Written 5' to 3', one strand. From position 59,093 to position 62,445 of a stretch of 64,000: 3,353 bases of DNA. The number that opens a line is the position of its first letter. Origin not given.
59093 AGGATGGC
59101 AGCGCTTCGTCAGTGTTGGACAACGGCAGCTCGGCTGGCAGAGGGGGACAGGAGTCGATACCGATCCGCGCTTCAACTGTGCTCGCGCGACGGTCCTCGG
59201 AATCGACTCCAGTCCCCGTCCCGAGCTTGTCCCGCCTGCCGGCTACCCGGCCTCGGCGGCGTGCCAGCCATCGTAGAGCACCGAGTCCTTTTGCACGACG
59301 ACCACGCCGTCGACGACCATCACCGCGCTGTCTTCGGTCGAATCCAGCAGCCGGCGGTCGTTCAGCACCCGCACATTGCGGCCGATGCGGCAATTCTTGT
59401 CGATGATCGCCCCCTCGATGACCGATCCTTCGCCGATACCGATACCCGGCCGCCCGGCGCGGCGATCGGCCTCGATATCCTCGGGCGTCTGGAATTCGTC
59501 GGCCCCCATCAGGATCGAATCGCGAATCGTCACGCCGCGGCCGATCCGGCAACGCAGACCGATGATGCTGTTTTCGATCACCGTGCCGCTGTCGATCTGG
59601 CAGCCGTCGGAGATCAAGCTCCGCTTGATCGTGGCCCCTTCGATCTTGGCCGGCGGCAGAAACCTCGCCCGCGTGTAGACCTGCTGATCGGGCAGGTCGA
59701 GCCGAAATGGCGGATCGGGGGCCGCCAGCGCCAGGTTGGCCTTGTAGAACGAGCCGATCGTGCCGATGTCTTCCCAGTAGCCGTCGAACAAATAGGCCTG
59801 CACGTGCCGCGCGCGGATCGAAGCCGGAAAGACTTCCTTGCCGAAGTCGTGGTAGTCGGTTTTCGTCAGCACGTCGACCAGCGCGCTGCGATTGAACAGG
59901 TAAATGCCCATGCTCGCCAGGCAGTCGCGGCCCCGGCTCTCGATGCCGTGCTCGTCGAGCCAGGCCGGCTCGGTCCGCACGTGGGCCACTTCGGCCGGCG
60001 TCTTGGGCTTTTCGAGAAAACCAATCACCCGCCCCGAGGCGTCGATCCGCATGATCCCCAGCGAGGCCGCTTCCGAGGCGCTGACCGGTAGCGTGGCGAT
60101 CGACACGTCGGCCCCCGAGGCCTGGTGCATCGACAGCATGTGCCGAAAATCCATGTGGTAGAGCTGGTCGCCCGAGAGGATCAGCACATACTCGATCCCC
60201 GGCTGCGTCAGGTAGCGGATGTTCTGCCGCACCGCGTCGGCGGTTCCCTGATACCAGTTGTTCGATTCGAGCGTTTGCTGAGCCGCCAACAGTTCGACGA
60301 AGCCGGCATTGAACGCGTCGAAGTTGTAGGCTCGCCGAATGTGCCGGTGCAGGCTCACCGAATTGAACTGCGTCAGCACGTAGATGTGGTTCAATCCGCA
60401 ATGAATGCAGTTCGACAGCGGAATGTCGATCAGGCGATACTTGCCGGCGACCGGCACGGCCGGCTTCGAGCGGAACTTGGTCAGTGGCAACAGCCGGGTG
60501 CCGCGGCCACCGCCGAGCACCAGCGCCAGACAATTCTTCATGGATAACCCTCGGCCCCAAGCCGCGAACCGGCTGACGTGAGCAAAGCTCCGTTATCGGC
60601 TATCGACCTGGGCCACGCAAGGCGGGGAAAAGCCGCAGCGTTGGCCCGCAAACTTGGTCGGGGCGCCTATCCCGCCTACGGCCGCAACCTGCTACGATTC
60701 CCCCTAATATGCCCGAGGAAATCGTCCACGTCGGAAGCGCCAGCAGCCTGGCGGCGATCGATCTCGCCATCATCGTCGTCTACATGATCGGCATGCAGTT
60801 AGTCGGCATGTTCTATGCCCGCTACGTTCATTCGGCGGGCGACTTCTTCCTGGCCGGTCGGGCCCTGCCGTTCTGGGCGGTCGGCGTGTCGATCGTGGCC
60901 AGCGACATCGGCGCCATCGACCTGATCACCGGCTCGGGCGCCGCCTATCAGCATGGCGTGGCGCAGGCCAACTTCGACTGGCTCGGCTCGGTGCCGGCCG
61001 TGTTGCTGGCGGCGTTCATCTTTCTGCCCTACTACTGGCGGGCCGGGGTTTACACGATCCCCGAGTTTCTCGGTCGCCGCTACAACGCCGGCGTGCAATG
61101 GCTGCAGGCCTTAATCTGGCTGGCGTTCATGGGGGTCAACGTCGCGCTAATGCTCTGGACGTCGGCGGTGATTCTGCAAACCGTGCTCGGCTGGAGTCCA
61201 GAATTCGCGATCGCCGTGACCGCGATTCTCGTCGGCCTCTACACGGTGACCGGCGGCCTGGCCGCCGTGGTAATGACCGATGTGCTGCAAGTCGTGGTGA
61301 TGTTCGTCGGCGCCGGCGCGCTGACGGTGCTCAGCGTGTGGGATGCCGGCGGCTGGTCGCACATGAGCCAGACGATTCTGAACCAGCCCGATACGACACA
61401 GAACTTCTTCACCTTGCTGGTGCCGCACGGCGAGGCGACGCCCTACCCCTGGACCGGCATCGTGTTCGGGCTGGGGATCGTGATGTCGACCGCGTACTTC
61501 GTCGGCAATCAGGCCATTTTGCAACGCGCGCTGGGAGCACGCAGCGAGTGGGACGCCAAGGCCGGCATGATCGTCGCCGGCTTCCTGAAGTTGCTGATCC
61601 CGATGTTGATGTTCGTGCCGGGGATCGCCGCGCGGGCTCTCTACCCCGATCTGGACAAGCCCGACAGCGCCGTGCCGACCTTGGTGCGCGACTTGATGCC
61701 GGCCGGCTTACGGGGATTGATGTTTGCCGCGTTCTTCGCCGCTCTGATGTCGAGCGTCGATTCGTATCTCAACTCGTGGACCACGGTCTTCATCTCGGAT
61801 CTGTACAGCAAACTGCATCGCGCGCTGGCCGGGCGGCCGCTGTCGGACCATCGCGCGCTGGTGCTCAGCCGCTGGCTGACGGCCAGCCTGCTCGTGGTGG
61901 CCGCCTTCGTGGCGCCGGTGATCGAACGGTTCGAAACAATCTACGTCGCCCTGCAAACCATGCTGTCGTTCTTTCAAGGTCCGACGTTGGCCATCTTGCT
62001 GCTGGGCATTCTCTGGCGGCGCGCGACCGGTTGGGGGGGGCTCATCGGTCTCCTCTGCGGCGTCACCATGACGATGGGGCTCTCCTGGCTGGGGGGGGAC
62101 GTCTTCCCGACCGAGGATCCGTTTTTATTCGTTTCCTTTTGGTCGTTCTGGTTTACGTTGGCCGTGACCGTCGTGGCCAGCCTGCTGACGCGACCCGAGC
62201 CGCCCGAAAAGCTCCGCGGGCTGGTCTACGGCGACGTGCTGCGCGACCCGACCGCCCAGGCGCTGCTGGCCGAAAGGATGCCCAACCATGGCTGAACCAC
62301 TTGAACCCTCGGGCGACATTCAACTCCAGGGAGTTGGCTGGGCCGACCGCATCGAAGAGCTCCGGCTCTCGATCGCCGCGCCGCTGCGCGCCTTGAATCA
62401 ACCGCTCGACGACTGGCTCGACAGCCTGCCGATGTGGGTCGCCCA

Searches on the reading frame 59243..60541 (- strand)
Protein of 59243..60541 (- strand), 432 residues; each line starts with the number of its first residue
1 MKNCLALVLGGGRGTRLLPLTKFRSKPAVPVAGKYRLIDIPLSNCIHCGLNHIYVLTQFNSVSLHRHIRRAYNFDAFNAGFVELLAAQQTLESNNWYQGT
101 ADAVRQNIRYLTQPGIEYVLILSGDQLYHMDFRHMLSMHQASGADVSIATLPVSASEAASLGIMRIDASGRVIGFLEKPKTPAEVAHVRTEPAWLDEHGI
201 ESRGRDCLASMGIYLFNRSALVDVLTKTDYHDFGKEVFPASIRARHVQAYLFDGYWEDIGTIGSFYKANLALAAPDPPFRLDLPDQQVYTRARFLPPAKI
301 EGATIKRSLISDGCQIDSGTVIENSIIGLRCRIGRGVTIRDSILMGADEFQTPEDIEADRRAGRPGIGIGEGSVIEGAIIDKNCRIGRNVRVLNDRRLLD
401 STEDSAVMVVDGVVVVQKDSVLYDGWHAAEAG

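Call 80: search_protein_families(library=pfam, proteins=[window:59243-60541:-], max_evalue=0.00001)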
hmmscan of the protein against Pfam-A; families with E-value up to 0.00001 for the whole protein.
window:59243-60541:- (432 aa): 6 families
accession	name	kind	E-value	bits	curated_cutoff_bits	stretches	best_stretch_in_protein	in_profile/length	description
PF00483.29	NTP_transferase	-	1.3e-56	192.4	21.2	1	6-272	2-242/245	Nucleotidyl transferase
PF25247.1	LbH_GLGC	-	7.3e-43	146.2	27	1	293-425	1-133/135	GLGC left-handed parallel beta-helix domain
PF25084.1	LbH_EIF2B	-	4.3e-13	49.6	54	1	306-345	20-59/105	EIF2B subunit epsilon LbH domain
PF24894.1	Hexapep_GlmU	-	6.1e-11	42.8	23.3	1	299-344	26-71/104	GlmU-like, C-terminal hexapeptide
PF00132.30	Hexapep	-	1.9e-07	30.9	27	0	309-340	3-35/36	Bacterial transferase hexapeptide (six repeats)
PF12804.13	NTP_transf_3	-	9.1e-06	26.4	27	0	6-150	1-122/160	MobA-like NTP transferase domain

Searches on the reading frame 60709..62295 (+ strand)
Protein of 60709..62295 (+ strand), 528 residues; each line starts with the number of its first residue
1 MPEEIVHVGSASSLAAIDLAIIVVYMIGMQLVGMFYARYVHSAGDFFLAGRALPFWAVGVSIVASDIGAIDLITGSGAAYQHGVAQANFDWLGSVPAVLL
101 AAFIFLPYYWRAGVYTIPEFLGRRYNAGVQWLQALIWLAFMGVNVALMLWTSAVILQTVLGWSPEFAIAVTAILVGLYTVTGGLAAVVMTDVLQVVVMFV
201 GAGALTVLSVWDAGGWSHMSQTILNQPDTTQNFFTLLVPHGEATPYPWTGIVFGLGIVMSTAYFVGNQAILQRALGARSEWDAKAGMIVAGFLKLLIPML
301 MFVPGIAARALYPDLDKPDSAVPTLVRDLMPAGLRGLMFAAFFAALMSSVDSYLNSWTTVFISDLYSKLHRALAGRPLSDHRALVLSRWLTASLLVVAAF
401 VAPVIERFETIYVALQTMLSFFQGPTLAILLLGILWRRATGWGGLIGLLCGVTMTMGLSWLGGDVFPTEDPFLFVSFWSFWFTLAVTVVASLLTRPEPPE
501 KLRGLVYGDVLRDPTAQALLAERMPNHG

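Call 80: search_protein_families(library=pfam, proteins=[window:60709-62295:+], max_evalue=0.00001)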
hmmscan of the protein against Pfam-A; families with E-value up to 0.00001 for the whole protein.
window:60709-62295:+ (528 aa): 1 family
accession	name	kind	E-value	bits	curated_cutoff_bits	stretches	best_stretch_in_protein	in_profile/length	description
PF00474.23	SSF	-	1.7e-66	225.3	22.8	1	46-451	1-406/406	Sodium:solute symporter family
